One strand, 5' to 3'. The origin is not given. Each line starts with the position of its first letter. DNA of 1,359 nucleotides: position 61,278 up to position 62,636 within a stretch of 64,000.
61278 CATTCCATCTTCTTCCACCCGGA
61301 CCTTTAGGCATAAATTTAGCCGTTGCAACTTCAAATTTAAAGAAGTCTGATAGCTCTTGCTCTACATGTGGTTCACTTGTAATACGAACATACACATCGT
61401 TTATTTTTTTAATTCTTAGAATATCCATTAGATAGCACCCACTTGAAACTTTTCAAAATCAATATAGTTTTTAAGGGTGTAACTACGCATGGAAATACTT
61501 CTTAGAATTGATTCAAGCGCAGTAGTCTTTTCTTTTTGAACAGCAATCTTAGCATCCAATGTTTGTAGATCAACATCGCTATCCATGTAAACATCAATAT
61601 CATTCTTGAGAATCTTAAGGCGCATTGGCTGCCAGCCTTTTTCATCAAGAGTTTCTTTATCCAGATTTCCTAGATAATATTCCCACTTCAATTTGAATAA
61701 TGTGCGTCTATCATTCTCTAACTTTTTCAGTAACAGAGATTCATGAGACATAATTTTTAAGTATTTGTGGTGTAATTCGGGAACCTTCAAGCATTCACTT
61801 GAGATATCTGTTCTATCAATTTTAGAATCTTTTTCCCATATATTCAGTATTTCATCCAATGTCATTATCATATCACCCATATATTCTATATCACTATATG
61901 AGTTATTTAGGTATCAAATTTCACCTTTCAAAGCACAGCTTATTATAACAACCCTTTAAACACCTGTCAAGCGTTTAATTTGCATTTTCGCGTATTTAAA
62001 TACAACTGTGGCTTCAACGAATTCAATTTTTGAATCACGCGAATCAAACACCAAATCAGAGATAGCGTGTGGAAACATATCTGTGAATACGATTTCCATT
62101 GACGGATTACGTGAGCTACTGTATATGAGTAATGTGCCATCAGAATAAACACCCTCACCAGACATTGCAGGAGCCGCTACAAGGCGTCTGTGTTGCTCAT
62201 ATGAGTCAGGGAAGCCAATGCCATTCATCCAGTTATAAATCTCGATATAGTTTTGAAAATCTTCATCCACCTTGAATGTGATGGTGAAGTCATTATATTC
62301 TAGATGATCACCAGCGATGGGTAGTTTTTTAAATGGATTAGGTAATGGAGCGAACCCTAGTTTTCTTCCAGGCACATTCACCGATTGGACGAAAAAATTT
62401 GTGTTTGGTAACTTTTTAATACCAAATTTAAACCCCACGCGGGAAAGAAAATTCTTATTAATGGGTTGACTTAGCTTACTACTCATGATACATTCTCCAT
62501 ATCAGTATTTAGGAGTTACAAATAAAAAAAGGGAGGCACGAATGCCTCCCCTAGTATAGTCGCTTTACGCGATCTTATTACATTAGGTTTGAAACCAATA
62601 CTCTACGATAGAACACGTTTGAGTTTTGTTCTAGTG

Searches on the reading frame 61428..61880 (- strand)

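Call 12: search_protein_families(library=phrogs, proteins=[window:61428-61880:-], max_evalue=0.00001)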
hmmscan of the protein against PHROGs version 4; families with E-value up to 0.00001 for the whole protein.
window:61428-61880:- (150 aa): 1 family
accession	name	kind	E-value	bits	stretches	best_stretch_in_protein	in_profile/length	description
phrog_231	-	DNA, RNA and nucleotide metabolism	2.7e-40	138.9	1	6-148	2-141/142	UvsY-like recombination mediator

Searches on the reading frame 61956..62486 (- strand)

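Call 12: search_protein_families(library=phrogs, proteins=[window:61956-62486:-], max_evalue=0.00001)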
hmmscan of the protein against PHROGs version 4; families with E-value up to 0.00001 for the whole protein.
window:61956-62486:- (176 aa): 1 family
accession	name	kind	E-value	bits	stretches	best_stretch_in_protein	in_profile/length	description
phrog_45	-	tail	3e-38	132.9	1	19-172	97-256/350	tail tube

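Call 70: search_protein_families(library=pfam, proteins=[window:61956-62486:-], max_evalue=0.01)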
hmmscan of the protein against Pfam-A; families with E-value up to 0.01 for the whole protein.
window:61956-62486:- (176 aa): 0 families
